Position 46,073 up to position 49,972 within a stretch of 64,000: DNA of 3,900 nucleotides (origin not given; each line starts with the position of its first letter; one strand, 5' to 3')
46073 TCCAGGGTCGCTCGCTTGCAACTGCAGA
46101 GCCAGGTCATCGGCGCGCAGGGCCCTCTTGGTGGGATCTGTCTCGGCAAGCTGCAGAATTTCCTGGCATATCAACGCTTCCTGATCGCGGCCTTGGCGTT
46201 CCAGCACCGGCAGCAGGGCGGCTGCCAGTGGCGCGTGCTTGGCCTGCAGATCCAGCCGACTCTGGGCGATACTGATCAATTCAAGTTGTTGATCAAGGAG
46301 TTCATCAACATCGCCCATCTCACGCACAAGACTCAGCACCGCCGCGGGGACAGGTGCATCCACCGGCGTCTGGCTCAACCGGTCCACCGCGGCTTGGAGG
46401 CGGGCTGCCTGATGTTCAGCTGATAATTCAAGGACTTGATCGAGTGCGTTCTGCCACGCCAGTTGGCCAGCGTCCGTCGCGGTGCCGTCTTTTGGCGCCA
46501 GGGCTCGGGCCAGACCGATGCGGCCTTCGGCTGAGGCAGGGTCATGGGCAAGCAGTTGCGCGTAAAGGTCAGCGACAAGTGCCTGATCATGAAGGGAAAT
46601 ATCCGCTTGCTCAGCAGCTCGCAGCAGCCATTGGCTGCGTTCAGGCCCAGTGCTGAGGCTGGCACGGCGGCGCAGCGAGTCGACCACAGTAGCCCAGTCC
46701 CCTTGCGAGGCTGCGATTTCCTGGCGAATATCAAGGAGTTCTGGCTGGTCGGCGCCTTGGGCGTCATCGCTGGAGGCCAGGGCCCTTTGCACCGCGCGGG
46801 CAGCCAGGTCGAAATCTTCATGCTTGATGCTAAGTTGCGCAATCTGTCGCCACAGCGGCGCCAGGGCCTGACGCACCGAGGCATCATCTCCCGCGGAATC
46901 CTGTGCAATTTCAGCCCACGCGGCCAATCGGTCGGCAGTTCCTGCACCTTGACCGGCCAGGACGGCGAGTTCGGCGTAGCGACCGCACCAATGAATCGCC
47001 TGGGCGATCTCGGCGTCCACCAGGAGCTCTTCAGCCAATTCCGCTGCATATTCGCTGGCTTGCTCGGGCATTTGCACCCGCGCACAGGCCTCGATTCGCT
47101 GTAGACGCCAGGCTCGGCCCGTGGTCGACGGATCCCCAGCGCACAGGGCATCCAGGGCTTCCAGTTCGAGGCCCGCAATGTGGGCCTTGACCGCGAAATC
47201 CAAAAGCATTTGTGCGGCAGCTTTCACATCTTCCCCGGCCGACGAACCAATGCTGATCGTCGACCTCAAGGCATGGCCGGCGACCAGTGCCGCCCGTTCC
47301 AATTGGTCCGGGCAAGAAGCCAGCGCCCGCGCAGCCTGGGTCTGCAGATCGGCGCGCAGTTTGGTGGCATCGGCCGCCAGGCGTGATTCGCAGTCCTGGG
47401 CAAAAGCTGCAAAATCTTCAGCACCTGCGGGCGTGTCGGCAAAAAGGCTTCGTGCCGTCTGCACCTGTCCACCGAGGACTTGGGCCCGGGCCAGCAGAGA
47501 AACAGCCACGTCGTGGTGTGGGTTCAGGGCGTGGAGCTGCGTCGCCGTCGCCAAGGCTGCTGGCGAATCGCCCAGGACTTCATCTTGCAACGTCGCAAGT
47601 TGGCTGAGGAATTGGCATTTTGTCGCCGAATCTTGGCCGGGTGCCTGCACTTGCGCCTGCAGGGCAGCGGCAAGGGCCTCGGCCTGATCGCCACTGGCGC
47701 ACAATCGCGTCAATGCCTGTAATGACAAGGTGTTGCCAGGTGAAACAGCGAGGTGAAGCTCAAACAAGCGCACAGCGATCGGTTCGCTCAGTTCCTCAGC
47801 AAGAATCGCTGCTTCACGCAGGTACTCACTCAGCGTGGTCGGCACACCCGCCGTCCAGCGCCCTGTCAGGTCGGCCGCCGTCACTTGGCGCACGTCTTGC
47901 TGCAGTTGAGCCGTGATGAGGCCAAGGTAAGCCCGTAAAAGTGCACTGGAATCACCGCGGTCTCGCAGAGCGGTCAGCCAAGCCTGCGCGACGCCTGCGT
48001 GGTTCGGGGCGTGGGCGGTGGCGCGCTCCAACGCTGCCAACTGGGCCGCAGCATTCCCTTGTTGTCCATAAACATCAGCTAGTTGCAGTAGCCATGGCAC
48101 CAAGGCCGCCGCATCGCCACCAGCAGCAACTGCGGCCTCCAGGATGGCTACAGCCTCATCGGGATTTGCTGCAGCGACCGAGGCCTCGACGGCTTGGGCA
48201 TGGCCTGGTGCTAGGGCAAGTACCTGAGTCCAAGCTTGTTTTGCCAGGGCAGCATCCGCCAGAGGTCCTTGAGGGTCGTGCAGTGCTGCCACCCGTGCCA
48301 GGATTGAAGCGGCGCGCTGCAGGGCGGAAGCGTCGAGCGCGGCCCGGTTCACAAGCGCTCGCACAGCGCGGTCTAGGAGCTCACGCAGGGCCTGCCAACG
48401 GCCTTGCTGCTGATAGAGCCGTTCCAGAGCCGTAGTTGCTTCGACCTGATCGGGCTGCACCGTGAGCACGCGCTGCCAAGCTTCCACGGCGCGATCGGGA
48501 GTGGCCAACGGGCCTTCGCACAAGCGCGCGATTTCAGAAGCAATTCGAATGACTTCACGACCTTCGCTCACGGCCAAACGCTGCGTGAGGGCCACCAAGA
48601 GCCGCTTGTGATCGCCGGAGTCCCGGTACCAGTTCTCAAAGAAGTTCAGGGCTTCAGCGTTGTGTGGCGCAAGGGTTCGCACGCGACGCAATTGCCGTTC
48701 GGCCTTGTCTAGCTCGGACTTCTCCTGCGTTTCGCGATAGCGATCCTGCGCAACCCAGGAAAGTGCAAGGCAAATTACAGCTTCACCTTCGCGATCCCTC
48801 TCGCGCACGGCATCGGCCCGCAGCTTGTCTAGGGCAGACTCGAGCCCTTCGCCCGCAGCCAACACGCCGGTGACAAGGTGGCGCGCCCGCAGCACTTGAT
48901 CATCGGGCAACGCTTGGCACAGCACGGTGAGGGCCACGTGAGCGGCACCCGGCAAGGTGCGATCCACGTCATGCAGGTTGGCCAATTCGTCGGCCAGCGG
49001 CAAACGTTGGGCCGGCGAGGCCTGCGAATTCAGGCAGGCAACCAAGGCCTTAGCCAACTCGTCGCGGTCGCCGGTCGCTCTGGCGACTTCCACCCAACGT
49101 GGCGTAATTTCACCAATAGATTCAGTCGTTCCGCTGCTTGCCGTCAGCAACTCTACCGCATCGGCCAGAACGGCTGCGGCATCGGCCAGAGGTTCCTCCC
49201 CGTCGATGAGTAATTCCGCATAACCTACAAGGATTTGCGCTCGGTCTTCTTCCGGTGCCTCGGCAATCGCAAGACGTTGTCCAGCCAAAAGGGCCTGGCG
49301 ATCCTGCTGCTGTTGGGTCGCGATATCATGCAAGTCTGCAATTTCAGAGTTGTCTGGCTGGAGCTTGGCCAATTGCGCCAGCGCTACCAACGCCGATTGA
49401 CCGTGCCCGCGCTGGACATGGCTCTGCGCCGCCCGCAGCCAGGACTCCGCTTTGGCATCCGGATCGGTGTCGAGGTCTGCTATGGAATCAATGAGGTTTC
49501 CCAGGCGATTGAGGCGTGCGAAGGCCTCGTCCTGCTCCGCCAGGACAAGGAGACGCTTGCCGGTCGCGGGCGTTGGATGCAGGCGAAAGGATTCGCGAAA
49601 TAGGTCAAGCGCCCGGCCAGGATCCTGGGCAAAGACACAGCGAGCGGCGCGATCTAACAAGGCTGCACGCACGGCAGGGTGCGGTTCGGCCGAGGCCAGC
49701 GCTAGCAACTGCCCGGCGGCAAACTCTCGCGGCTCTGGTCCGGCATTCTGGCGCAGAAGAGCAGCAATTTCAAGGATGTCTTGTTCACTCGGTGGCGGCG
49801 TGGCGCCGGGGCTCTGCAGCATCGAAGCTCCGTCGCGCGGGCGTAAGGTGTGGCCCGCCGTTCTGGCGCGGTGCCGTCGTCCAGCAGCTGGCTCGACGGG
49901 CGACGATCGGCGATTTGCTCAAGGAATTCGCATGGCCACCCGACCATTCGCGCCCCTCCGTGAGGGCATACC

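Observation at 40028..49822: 3264-aa alpha-solenoid/TPR protein encoded immediately upstream of argC-argB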

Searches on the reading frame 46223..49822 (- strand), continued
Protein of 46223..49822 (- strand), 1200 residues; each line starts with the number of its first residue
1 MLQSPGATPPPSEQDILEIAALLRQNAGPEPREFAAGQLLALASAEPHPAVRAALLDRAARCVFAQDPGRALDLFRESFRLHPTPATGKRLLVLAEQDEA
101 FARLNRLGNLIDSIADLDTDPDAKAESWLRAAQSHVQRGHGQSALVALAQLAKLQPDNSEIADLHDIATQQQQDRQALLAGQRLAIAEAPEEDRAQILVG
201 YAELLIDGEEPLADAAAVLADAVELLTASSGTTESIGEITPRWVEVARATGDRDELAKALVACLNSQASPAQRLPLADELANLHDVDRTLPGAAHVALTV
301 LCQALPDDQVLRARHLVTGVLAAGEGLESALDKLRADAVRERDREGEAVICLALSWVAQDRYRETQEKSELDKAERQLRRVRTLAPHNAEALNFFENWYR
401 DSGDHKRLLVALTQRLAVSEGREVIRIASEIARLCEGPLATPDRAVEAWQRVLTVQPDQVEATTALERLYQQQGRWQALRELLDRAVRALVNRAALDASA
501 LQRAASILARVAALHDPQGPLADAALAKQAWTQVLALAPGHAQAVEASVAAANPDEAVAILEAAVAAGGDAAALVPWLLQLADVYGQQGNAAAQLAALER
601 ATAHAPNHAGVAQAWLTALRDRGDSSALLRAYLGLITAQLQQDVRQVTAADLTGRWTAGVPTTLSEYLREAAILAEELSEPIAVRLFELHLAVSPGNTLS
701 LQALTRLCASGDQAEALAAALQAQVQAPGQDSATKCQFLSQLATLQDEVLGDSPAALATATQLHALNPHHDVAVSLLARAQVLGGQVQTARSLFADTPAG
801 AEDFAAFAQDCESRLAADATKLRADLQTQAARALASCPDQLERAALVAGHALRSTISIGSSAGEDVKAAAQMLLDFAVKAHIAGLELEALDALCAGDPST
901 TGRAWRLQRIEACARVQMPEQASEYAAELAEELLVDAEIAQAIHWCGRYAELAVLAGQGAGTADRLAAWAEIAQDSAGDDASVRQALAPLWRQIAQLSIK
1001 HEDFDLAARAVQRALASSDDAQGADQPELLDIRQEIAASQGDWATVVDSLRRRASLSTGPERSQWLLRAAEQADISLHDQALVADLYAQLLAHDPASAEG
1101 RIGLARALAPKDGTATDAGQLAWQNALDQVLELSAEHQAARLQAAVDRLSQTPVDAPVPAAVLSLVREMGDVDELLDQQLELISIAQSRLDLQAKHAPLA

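Call 93: search_protein_families(library=ncbifam, proteins=[L037:17008-19059:+, L037:20705-21208:+, L037:19370-20023:-, L036:13919-14704:+, L034:21510-22562:+, L034:22599-24359:+, L033:20161-21612:-, L033:21616-22950:-], max_evalue=0.0001)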
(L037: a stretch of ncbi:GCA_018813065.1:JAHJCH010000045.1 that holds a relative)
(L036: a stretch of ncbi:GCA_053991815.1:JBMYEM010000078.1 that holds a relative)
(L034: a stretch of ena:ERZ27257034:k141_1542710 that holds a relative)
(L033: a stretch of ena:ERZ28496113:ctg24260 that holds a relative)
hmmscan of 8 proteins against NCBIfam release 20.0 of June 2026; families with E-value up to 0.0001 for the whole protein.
L037:17008-19059:+ (683 aa): 1 family
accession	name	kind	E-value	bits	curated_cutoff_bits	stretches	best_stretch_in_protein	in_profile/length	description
TIGR03502.1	lipase_Pla1_cef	subfamily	1.6e-15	56.4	383.9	1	341-495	407-569/790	VolA/Pla-1 family phospholipase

L037:20705-21208:+ (167 aa): 5 families
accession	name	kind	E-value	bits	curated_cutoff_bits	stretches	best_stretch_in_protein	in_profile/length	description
NF006527.0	PRK08990.1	equivalog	5.1e-26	91.5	341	2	69-135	139-205/254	flagellar motor protein PomA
NF005383.1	PRK06926.1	equivalog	3.7e-15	55.6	394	1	69-135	147-213/271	flagellar motor protein MotP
NF006583.0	PRK09109.1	equivalog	3.6e-12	45.9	237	1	64-135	137-208/246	flagellar motor protein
NF005237.0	PRK06743.1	equivalog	2.8e-11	43.2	373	1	72-131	165-224/277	flagellar motor protein MotP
NF005997.1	PRK08124.1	equivalog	3.8e-06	26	340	1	81-140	155-214/259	flagellar motor stator protein MotA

L037:19370-20023:- (217 aa): 0 families

L036:13919-14704:+ (261 aa): 2 families
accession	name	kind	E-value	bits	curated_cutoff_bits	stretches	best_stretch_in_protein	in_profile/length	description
TIGR01259.1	comE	subfamily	1.3e-13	51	152.35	1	37-97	59-120/120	comEA protein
TIGR00426.1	TIGR00426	subfamily_domain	1.1e-09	38.2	53.1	1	38-93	8-65/69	competence protein ComEA helix-hairpin-helix repeat region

L034:21510-22562:+ (350 aa): 0 families

L034:22599-24359:+ (586 aa): 0 families

L033:20161-21612:- (483 aa): 0 families

L033:21616-22950:- (444 aa): 0 families

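Call 94: find_encoding_contigs(protein=P0103, flank=10000, max_places=1)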
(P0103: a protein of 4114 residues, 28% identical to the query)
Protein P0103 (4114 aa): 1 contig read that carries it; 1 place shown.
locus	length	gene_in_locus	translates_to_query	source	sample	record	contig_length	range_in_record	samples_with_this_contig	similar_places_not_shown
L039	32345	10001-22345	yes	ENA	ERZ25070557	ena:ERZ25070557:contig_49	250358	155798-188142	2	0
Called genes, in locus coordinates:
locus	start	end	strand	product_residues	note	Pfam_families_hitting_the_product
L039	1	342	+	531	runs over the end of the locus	PF07719:TPR_2 (faint), PF13432:TPR_16 (faint), PF14559:TPR_19 (faint)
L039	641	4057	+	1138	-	PF13428:TPR_14 (faint), PF14559:TPR_19 (faint), PF00515:TPR_1 (faint), PF07719:TPR_2 (faint), PF13424:TPR_12 (faint), PF13432:TPR_16 (faint), PF13174:TPR_6 (faint)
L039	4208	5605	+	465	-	-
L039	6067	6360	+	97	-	-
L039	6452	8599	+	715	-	PF00498:FHA, PF16697:Yop-YscD_cpl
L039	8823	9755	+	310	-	PF21033:RMD1-3 (faint), PF14559:TPR_19 (weak), PF14559:TPR_19 (weak), PF13432:TPR_16, PF14559:TPR_19 (weak), PF00515:TPR_1 (weak), PF13414:TPR_11 (weak), PF14559:TPR_19 (weak), +11 more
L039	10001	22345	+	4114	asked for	PF13424:TPR_12 (faint), PF13428:TPR_14 (faint), PF25064:ARM_TT21_5th (faint), PF00515:TPR_1 (faint), PF07719:TPR_2 (faint), PF13176:TPR_7 (weak), PF13371:TPR_9, PF14559:TPR_19 (weak), +6 more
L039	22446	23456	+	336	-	PF01636:APH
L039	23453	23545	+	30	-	-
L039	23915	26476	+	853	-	PF19310:TOP_N, PF01432:Peptidase_M3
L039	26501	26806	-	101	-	PF00702:Hydrolase (weak), PF13419:HAD_2, PF13242:Hydrolase_like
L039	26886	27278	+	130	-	PF13518:HTH_28 (weak), PF13551:HTH_29 (weak), PF13565:HTH_32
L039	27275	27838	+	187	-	PF13358:DDE_3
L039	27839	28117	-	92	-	PF00702:Hydrolase (faint), PF13419:HAD_2 (faint)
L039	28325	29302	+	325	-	PF00027:cNMP_binding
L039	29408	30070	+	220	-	-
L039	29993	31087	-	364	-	PF02628:COX15-CtaA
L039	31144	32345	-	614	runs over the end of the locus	PF00069:Pkinase, PF07714:PK_Tyr_Ser-Thr, PF03109:ABC1, PF14531:Kinase-like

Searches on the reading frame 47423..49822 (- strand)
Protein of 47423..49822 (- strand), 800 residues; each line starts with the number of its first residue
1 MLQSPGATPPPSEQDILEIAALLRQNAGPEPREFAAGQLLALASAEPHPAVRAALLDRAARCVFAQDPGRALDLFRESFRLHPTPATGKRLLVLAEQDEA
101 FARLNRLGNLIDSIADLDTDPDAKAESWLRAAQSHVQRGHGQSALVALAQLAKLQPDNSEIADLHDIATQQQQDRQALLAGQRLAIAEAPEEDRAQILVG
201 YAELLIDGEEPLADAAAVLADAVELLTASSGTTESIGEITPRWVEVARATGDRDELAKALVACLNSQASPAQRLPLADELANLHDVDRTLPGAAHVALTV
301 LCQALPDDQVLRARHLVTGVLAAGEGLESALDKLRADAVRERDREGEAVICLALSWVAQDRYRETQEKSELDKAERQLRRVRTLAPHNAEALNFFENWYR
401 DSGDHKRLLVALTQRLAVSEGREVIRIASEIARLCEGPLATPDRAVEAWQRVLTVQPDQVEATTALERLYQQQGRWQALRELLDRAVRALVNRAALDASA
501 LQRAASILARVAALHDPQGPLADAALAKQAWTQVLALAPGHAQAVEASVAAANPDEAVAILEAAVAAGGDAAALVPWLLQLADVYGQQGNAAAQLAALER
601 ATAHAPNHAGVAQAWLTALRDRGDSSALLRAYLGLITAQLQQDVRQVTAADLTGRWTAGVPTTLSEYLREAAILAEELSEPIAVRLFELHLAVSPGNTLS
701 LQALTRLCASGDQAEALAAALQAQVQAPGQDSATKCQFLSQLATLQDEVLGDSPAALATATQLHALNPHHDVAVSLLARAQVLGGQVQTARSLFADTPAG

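Call 7: find_homologous_proteins(query=window:47423-49822:-)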
Query window:47423-49822:- (800 aa): 4 proteins with E <= 0.001 among 8000 candidates.
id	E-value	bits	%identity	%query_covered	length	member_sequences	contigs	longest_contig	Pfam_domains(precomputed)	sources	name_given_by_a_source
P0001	2.3e-20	91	27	49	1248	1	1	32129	PF14559.13,PF13414.13,PF00515.35,PF13176.13,PF13428.13,PF13181.13,PF25064.2,PF07719.24,PF13174.13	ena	-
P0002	1.7e-19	88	27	50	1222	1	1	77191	PF14559.13,PF13431.13,PF23914.2,PF00515.35,PF13176.13,PF13432.13,PF13181.13,PF25064.2,PF07719.24,PF13174.13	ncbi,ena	-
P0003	7.5e-17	79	28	18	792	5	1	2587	PF13414.13,PF25058.2,PF13176.13,PF13428.13,PF25064.2,PF14559.13,PF00515.35,PF13424.13,PF13429.13,PF13181.13,PF07719.24,PF13174.13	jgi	jgi:tetratricopeptide (TPR) repeat protein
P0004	8.8e-10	56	32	14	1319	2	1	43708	PF14559.13,PF13431.13,PF13414.13,PF00515.35,PF13176.13,PF13432.13,PF13428.13,PF13181.13,PF25064.2,PF07719.24,PF13174.13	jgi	jgi:tetratricopeptide (TPR) repeat protein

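Call 49: find_homologous_proteins(query=A3, max_evalue=1e-20)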
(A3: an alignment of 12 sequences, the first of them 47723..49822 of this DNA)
Query A3 (12 sequences) (700 aa, profile of the alignment): 3 proteins with E <= 1e-20 among 8000 candidates.
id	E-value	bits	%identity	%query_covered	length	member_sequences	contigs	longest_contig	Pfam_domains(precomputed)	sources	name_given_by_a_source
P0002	9.8e-88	314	36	11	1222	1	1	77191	PF14559.13,PF13431.13,PF23914.2,PF00515.35,PF13176.13,PF13432.13,PF13181.13,PF25064.2,PF07719.24,PF13174.13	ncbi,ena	-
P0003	9.4e-79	284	28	20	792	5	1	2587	PF13414.13,PF25058.2,PF13176.13,PF13428.13,PF25064.2,PF14559.13,PF00515.35,PF13424.13,PF13429.13,PF13181.13,PF07719.24,PF13174.13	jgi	jgi:tetratricopeptide (TPR) repeat protein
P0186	6.1e-28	116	42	6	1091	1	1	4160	PF13428.13,PF13181.13,PF07719.24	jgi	-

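Call 63: predict_structure(alignment_id=A3)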
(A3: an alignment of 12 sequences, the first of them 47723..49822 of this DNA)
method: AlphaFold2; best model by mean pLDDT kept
length: 700 residues; sequences in the alignment: 12
mean_pLDDT: 81.3   pTM: 0.52
mean pLDDT of the five models: 81.3, 78.7, 77.9, 77.8, 76.4
residues with pLDDT >= 90: 272; 70-90: 292; 50-70: 88; < 50: 48
segments of 3 or more residues with pLDDT < 50: 1-8, 26-29, 644-666, 671-677, 696-700
pLDDT, mean of each block of 10 residues (from residue 1): 44 70 52 77 83 91 83 89 89 83 77 90 92 91 94 93 94 93 91 89 89 91 83 77 88 86 84 81 68 71 60 62 63 79 78 83 86 89 85 91 93 92 94 95 96 92 95 94 92 78 92 91 91 92 91 91 88 89 92 91 84 85 75 70 48 43 49 49 58 47
secondary structure, 60 per line:
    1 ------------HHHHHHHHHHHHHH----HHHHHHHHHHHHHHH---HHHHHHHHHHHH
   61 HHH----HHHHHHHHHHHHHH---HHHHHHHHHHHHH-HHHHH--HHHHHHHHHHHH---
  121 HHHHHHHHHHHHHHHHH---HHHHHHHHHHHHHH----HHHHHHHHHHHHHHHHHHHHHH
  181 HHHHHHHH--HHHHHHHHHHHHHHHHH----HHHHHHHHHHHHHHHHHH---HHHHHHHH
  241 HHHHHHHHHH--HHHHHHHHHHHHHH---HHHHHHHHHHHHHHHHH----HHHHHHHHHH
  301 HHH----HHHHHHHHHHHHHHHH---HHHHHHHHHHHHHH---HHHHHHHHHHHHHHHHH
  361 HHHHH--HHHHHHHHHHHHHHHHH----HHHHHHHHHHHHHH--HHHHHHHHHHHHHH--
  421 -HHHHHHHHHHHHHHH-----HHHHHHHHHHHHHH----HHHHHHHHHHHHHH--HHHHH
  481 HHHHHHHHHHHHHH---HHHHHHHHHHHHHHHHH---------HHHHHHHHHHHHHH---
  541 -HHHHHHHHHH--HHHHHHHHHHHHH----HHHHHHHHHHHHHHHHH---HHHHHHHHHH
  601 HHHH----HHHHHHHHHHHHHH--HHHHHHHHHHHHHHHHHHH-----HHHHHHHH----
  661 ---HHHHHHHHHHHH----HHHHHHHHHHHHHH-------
elements in order (helices of 4 or more, strands of 3 or more residues): H13-26 H31-45 H49-63 H68-81 H85-97 H99-103 H106-117 H121-137 H141-154 H159-188 H191-207 H212-229 H233-250 H253-266 H270-286 H291-303 H308-323 H327-340 H344-365 H368-384 H389-402 H405-418 H422-436 H442-455 H460-473 H476-494 H498-514 H524-537 H542-551 H554-566 H571-587 H591-604 H609-622 H625-643 H649-656 H664-675 H680-693

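Call 67: fold_search(model_id=the predicted structure, library=pdb)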
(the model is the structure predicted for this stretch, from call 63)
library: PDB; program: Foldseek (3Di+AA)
matches with E <= 10: 1675; with E <= 0.001: 290
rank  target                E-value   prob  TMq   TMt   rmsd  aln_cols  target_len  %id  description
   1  8bbg_D                5.5e-09  1.00  0.20  0.12  27.2       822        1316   12  Structure of the IFT-A complex; anterograde IFT-A train model (released 2022-12-21)
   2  8qpe_N                9.4e-09  1.00  0.20  0.18  28.2       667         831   14  Cryo-EM Structure of Pre-B-like Complex (core part) (released 2024-05-22)
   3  8fgw_D                1.0e-08  1.00  0.20  0.12  33.4       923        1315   12  Human IFT-A complex structures provide molecular insights into ciliary transport (released 2023-02-22)
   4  4buj_F                1.1e-08  1.00  0.18  0.11  32.5       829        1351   11  Crystal structure of the S. cerevisiae Ski2-3-8 complex (released 2013-08-28)
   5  4buj_B                1.4e-08  1.00  0.16  0.10  29.2       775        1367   12  Crystal structure of the S. cerevisiae Ski2-3-8 complex (released 2013-08-28)
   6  8q9t_E                1.7e-08  1.00  0.16  0.12  32.5       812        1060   13  CryoEM structure of a S. Cerevisiae Ski238 complex bound to RNA (released 2023-11-29)
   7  8r0a_N                2.9e-08  1.00  0.16  0.15  28.7       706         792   14  Cryo-EM structure of the cross-exon pre-B+5'ss complex (released 2024-05-22)
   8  9rtt_Q                3.2e-08  1.00  0.15  0.13  26.5       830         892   13  Activated Elongation Complex with IWS1 and ELOF1 (released 2025-09-03)
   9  8qxd_N                4.0e-08  1.00  0.21  0.19  30.4       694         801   14  Cryo-EM structure of the cross-exon pre-B complex (released 2024-05-22)
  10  1w3b_A                4.3e-08  1.00  0.18  0.27  17.2       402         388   17  The superhelical TPR domain of O-linked GlcNAc transferase reveals structural similarities to importin alpha. (released 2004-09-09)
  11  9hvq_Q                4.3e-08  1.00  0.16  0.14  31.7       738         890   14  Structure of the transcribing Pol II-DSIF-PAF-SPT6-RECQL5 complex (released 2025-07-16)
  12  7yeh_A                4.8e-08  1.00  0.17  0.12  27.3       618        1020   15  Cryo-EM structure of human OGT-OGA complex (released 2023-07-12)
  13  8h6e_4G               4.8e-08  1.00  0.21  0.19  29.4       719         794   14  Cryo-EM structure of human exon-defined spliceosome in the late pre-B state. (released 2024-05-01)
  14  8h6k_4G               4.8e-08  1.00  0.19  0.17  31.5       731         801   14  Cryo-EM structure of human exon-defined spliceosome in the mature B state. (released 2024-05-01)
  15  7qdr_B                4.8e-08  1.00  0.18  0.12  32.5       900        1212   12  Apo human SKI complex in the closed state (released 2022-02-02)
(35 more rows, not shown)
